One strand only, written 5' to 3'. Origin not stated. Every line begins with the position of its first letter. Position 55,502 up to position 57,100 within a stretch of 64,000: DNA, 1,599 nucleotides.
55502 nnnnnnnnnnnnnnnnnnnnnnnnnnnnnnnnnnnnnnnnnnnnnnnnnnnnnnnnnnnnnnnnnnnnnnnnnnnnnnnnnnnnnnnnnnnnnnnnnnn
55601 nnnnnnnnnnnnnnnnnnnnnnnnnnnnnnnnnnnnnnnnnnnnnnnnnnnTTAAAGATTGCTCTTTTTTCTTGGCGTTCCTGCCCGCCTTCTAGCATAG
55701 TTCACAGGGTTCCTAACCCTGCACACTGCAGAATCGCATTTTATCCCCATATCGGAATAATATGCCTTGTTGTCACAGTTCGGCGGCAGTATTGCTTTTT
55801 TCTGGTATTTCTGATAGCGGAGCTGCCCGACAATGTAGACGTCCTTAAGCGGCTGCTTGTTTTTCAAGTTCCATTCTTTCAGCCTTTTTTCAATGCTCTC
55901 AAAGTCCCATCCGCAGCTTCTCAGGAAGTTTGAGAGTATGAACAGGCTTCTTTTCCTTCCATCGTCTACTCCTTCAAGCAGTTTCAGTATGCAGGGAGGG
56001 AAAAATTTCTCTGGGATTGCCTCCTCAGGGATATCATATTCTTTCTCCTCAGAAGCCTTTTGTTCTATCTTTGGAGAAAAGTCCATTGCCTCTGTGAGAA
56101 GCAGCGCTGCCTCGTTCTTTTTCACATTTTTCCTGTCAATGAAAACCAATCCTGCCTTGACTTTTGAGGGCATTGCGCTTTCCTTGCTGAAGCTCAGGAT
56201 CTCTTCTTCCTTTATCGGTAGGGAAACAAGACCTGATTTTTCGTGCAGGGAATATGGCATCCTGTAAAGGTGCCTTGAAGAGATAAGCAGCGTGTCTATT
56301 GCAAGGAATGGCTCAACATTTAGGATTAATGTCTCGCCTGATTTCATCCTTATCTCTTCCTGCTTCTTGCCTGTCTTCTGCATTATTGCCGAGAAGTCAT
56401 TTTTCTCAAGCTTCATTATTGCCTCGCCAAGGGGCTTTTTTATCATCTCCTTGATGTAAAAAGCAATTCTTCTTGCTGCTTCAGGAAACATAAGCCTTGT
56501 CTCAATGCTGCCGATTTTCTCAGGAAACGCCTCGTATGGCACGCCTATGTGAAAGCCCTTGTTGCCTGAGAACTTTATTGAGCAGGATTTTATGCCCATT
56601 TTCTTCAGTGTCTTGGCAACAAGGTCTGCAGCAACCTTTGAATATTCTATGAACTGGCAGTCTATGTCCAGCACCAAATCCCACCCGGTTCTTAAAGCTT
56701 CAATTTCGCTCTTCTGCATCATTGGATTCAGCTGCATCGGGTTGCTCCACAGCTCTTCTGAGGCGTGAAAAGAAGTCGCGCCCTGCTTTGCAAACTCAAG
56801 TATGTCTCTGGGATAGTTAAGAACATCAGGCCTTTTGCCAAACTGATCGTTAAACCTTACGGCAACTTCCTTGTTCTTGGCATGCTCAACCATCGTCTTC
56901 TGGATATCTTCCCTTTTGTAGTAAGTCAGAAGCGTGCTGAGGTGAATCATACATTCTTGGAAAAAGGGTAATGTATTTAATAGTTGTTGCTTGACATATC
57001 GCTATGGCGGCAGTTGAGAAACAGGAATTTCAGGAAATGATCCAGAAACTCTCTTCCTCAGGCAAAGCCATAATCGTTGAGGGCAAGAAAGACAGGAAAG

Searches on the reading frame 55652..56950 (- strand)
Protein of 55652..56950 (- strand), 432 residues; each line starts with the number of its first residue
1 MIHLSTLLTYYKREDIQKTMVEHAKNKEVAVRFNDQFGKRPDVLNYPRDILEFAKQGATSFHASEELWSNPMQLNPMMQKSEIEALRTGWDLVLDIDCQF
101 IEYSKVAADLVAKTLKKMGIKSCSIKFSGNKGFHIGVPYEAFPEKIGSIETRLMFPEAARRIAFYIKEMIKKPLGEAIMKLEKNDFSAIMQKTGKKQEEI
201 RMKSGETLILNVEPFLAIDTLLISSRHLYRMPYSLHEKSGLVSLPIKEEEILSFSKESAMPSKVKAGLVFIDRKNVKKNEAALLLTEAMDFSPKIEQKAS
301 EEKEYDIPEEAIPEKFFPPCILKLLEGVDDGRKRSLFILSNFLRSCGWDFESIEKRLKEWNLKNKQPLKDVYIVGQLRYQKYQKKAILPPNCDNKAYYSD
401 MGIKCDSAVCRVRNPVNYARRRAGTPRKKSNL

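Call 5: search_protein_families(library=pfam, proteins=[window:55652-56950:-], max_evalue=1)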
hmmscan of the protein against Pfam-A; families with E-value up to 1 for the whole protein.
window:55652-56950:- (432 aa): 3 families
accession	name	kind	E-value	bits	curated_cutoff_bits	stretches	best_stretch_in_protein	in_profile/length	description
PF01896.25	DNA_primase_S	-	6.6e-07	30.3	26.8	1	102-247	22-162/163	DNA primase small subunit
PF21686.3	LigD_Prim-Pol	-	1.6e-06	28.3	27.4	1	44-142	70-157/254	LigD, primase-polymerase domain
PF04104.19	DNA_primase_lrg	-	0.00076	19.3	22.4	1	262-360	43-154/266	Eukaryotic and archaeal DNA primase, large subunit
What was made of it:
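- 55652..56950 (-): Fused PriS-PriL primase (432 aa). Context only; divergent partner of the Toprim gene. Pfam DNA_primase_S 6.6e-7 plus DNA_primase_lrg 7.6e-4 in one ORF (call 5).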

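Call 8: search_protein_families(library=ncbifam, proteins=[window:55652-56950:-], max_evalue=1)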
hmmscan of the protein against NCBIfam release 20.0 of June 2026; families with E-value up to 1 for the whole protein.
window:55652-56950:- (432 aa): 12 families
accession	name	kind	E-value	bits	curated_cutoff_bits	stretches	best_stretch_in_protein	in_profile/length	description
TIGR00335.1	primase_sml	equivalog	6e-10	39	143.5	2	23-139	29-156/324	DNA primase catalytic subunit PriS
NF001641.0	PRK00419.1-3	equivalog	1.9e-07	30.5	326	1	103-255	131-265/323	DNA primase small subunit PriS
TIGR02778.1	ligD_pol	equivalog_domain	5.7e-05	22.9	214.7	1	17-150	57-174/245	non-homologous end-joining DNA ligase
NF002589.0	PRK02249.1-3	equivalog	0.00063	19.4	339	1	275-422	197-341/348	DNA primase regulatory subunit PriL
NF002590.0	PRK02249.1-4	equivalog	0.0035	16.5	459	1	244-418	168-331/358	DNA primase regulatory subunit PriL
NF003810.1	PRK05399.1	equivalog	0.0048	15.6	480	1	55-204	387-539/793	DNA mismatch repair protein MutS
NF002588.0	PRK02249.1-2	equivalog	0.0051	16.2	439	1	294-428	207-337/360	DNA primase regulatory subunit PriL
TIGR02776.1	NHEJ_ligase_prk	equivalog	0.0066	15.3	373.2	1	91-140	430-481/587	DNA ligase D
NF003051.0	PRK03968.1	equivalog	0.022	13.9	431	1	280-334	211-265/406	DNA primase large subunit PriL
NF002591.0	PRK02249.1-5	equivalog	0.048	12.8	479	1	311-430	219-336/351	DNA primase regulatory subunit PriL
NF004628.0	PRK05972.1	subfamily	0.058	11.4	895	1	92-140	697-747/870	ATP-dependent DNA ligase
NF001639.0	PRK00419.1-1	equivalog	0.08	11.9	577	0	225-264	301-341/391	DNA primase small subunit PriS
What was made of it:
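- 55652..56950 (-): NCBIfam PriS and PriL (call 8).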

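Call 26: find_related_loci(query=window:55652-56950:-, collection=genome_contigs, flank=8000)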
Query window:55652-56950:- (432 aa) in genome_contigs; peptide patterns used: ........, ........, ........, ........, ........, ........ (x = any residue, [..] = any of these).
84 stretches matched a pattern; 4 encode a relative of the query (tblastn E <= 1e-3); 4 distinct loci.
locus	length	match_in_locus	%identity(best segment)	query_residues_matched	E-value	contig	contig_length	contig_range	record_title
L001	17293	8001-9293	60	1-423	8e-169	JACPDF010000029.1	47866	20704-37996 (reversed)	MAG: Candidatus Woesearchaeota archaeon isolate NC_groundwater_302_Ag_B-0.1um_38_13 S7_GD2017_3_B1_scaffold_550, whole g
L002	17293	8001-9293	59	1-423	2e-168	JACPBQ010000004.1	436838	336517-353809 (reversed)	MAG: Candidatus Woesearchaeota archaeon isolate NC_groundwater_261_Ag_S-0.2um_40_15 S5_GD2017_2_S2_scaffold_59, whole ge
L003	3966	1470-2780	56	1-423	1e-165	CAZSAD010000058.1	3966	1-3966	MAG TPA_asm: uncultured Methanosarcinales archaeon isolate SRP062349_co5_133 genome assembly, contig: NODE_20117_length_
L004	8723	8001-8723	64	1-241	3e-99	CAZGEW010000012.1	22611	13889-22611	MAG TPA_asm: uncultured Methanosarcinales archaeon isolate binchicken_co144_1089 genome assembly, contig: NODE_4780_leng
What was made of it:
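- Tried and rejected: Synteny through the primase in reference genomes (call 26).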
